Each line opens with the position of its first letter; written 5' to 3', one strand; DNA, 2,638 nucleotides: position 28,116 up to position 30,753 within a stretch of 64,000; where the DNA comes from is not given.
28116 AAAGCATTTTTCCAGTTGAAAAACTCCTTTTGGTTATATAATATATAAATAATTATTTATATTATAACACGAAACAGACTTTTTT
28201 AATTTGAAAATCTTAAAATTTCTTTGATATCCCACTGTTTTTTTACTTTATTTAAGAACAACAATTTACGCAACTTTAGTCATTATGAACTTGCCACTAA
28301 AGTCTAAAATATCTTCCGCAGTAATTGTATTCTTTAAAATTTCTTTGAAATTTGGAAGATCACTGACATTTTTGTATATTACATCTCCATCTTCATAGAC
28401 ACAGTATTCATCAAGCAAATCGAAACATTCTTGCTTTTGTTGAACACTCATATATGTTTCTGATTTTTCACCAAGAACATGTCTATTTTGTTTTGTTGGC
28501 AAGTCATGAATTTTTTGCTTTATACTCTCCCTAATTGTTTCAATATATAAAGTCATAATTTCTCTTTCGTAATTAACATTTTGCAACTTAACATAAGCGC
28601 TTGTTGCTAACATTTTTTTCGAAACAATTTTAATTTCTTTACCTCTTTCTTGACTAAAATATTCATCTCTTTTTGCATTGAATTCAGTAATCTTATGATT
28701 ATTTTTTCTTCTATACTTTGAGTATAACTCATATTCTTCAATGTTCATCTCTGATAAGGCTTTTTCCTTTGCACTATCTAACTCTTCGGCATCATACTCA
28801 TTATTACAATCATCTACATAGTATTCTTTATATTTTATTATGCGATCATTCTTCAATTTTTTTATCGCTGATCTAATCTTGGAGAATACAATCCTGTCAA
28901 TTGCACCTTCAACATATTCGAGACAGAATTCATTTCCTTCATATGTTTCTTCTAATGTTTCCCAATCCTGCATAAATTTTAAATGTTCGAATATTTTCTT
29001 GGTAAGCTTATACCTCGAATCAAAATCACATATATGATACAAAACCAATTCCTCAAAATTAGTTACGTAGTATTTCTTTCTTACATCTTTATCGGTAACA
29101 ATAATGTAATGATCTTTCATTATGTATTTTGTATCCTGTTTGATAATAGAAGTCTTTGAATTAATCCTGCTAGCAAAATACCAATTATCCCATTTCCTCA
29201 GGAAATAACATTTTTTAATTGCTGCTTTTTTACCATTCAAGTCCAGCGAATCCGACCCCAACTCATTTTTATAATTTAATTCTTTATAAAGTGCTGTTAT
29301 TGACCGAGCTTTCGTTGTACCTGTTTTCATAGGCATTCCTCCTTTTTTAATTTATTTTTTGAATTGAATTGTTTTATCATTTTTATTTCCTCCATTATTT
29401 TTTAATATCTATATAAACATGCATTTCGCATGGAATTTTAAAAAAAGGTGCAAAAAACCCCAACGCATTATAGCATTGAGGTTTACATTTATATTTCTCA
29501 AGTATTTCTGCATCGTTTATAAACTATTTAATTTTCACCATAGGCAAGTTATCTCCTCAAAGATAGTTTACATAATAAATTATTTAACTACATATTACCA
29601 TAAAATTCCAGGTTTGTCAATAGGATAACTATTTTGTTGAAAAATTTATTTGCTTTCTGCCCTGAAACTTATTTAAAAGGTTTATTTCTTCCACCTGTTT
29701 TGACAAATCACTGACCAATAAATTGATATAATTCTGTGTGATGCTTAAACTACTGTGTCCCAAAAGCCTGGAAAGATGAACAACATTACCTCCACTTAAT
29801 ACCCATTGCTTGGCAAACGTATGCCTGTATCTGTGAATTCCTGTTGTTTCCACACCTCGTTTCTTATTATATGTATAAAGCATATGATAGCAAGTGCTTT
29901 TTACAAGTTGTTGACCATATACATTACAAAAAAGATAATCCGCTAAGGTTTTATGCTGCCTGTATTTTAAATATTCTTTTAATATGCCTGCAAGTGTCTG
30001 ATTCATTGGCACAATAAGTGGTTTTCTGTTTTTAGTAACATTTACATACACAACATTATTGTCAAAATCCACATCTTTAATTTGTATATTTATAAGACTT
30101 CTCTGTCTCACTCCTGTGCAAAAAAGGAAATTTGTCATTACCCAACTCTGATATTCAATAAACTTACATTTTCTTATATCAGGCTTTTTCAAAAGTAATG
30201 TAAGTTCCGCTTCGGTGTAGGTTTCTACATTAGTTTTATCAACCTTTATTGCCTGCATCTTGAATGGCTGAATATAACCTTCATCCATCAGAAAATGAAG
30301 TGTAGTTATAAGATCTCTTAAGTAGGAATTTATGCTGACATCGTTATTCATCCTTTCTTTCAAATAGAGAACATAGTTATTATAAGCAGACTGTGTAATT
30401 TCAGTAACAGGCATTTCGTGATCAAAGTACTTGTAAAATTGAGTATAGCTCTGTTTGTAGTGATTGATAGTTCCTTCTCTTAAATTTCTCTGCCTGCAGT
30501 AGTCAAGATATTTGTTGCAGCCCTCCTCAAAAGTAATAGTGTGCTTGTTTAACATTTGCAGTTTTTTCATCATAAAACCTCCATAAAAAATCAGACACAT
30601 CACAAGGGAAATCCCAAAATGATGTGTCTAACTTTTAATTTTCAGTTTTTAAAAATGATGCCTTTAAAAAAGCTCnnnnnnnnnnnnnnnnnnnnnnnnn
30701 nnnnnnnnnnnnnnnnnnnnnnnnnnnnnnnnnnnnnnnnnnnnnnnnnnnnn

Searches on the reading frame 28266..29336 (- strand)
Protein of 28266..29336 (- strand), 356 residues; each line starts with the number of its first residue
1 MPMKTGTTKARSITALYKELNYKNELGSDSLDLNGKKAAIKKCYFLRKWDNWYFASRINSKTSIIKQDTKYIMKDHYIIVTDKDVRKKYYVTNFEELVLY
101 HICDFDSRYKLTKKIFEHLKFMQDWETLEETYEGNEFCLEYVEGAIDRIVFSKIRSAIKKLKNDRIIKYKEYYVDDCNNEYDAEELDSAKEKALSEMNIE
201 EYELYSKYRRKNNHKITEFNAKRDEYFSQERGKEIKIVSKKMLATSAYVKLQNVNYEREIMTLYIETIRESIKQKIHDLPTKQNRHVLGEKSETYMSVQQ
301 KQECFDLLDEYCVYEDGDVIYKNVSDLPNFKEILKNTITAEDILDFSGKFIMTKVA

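Call 3: search_protein_families(library=pfam, proteins=[window:28266-29336:-], max_evalue=0.01)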
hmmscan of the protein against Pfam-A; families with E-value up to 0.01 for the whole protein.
window:28266-29336:- (356 aa): 0 families

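Call 4: search_protein_families(library=padloc, proteins=[window:28266-29336:-], max_evalue=0.01)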
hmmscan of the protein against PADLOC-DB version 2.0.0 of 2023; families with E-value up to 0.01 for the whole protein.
window:28266-29336:- (356 aa): 0 families

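Call 15: search_protein_families(library=phrogs, proteins=[window:28266-29336:-], max_evalue=0.01)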
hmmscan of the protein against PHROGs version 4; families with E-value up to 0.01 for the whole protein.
window:28266-29336:- (356 aa): 0 families

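Call 16: search_protein_families(library=ncbifam, proteins=[window:28266-29336:-], max_evalue=0.01)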
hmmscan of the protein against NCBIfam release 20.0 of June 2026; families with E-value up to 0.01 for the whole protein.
window:28266-29336:- (356 aa): 0 families

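Call 111: search_solved_structures(query=window:28266-29336:-, max_evalue=1)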
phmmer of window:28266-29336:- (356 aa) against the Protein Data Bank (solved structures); distinct sequences matched with E-value up to 1: 1.
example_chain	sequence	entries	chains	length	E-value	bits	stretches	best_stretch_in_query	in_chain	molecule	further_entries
2gtv_X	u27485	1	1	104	0.2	13.9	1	51-133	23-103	chorismate mutase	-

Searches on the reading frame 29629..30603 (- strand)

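Call 3: search_protein_families(library=pfam, proteins=[window:29629-30603:-], max_evalue=0.01)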
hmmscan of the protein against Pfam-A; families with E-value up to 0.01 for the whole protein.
window:29629-30603:- (324 aa): 5 families
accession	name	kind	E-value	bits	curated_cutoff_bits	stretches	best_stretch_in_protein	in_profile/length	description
PF00589.27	Phage_integrase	-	4.6e-30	105.1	27.1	1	130-295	4-168/172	Phage integrase family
PF13102.12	Phage_int_SAM_5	-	3.1e-09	37.5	22.3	1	29-113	6-90/98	Phage integrase SAM-like domain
PF02899.23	Phage_int_SAM_1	-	8.9e-05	23.1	22.3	1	31-104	3-75/83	Phage integrase, N-terminal SAM-like domain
PF13495.12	Phage_int_SAM_4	-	0.0014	19.5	27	1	31-93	4-63/85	Phage integrase, N-terminal SAM-like domain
PF14659.12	Phage_int_SAM_3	-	0.0044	17.7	22.6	1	24-78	1-54/58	Phage integrase, N-terminal SAM-like domain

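Call 4: search_protein_families(library=padloc, proteins=[window:29629-30603:-], max_evalue=0.01)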
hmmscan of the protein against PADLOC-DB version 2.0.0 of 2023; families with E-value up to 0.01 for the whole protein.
window:29629-30603:- (324 aa): 0 families
